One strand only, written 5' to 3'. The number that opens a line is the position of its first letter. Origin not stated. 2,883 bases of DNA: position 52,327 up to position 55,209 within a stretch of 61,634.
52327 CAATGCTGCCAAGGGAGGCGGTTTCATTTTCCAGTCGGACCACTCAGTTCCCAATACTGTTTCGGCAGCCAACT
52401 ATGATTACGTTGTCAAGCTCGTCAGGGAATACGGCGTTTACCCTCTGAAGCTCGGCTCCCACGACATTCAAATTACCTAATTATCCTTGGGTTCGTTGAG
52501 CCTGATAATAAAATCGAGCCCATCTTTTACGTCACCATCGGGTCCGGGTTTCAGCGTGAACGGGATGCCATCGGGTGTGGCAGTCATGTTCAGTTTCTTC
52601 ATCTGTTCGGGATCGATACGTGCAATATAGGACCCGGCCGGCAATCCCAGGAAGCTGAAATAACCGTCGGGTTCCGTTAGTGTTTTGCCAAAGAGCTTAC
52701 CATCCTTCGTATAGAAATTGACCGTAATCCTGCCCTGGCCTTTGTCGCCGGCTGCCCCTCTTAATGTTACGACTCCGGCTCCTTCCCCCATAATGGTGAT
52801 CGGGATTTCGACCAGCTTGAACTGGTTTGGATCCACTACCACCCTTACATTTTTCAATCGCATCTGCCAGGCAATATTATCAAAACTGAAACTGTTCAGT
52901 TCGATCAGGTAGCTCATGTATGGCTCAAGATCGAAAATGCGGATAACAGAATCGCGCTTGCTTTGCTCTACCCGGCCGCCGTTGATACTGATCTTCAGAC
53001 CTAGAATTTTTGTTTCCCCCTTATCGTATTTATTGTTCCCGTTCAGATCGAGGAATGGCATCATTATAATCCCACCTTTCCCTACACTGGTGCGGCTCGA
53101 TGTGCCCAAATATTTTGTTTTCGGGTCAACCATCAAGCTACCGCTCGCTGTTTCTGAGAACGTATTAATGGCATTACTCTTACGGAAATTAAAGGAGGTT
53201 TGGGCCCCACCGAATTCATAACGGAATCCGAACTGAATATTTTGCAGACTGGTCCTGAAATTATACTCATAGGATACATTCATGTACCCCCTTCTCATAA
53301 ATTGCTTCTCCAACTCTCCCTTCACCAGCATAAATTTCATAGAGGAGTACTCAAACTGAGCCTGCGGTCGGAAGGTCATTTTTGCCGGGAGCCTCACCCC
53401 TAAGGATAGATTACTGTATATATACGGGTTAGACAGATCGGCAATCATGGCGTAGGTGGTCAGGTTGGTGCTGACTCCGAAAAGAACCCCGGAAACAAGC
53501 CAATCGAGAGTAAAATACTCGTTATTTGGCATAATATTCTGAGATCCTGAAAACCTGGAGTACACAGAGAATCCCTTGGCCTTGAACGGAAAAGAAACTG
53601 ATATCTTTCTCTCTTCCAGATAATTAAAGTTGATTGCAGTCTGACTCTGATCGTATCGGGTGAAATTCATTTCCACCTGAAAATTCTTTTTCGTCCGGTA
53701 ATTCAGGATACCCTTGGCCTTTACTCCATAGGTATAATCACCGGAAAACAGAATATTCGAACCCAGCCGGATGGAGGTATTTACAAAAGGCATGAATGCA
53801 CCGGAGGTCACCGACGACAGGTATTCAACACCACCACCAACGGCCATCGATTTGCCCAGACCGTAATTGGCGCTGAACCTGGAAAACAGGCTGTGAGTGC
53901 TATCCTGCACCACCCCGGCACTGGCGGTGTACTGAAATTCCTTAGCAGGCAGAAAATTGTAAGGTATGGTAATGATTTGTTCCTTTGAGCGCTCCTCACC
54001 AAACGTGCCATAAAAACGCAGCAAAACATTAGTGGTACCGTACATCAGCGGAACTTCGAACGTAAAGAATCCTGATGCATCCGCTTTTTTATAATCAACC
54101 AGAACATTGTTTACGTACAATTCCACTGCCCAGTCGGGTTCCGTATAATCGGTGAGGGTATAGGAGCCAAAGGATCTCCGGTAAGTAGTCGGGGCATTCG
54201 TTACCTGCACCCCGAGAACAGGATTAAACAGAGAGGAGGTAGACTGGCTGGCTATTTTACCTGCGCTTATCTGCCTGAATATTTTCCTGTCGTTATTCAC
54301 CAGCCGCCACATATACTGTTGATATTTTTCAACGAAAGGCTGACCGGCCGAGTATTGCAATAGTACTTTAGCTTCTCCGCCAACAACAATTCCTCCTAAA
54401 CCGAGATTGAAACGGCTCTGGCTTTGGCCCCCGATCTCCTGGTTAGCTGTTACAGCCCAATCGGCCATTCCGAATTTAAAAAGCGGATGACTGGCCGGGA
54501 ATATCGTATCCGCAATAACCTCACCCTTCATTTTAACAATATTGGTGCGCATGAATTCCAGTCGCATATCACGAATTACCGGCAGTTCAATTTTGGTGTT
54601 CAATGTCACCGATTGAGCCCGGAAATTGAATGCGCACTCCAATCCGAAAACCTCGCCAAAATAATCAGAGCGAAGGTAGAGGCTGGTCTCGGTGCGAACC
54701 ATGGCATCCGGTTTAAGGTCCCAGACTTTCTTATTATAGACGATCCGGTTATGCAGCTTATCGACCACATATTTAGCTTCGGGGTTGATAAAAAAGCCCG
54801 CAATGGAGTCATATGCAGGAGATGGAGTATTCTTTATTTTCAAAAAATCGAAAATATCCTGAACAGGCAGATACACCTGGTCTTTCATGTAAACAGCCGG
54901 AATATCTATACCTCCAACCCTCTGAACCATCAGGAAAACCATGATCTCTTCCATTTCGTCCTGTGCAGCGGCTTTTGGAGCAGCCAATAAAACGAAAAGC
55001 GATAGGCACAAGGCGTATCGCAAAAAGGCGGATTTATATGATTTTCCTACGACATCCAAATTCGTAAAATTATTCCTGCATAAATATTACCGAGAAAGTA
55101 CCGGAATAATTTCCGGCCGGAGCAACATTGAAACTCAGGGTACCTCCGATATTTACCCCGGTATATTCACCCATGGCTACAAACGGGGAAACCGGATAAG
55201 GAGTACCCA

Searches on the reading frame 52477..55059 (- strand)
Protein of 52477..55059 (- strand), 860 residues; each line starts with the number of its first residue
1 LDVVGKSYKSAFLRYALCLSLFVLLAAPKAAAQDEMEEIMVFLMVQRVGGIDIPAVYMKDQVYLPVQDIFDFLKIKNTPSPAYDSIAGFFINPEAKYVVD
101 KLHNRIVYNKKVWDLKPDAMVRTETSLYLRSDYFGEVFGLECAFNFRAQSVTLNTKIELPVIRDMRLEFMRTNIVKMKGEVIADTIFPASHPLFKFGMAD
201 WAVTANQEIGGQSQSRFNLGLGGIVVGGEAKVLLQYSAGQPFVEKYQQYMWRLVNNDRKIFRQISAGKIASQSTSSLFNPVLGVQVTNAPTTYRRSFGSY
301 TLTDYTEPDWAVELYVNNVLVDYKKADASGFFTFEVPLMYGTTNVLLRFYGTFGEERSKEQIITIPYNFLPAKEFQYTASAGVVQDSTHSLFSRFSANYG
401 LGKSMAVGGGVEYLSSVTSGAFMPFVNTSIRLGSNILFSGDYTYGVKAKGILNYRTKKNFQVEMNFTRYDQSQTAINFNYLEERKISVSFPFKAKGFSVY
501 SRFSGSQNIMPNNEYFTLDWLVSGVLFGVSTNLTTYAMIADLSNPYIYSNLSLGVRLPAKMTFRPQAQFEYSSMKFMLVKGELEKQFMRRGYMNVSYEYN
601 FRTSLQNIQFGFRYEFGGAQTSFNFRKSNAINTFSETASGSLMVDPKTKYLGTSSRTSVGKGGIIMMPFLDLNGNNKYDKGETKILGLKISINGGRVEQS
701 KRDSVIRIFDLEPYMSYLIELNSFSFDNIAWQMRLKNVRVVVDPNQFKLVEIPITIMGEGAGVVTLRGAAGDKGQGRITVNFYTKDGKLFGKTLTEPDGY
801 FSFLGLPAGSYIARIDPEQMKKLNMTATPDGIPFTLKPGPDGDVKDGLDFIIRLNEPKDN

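Call 78: search_protein_families(library=pfam, proteins=[window:52477-55059:-], max_evalue=0.0001)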
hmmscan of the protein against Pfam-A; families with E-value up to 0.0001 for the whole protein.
window:52477-55059:- (860 aa): 1 family
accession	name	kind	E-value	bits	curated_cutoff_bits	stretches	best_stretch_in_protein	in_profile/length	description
PF17210.9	SdrD_B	-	2e-05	25.1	29.7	0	770-816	19-65/112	SdrD B-like domain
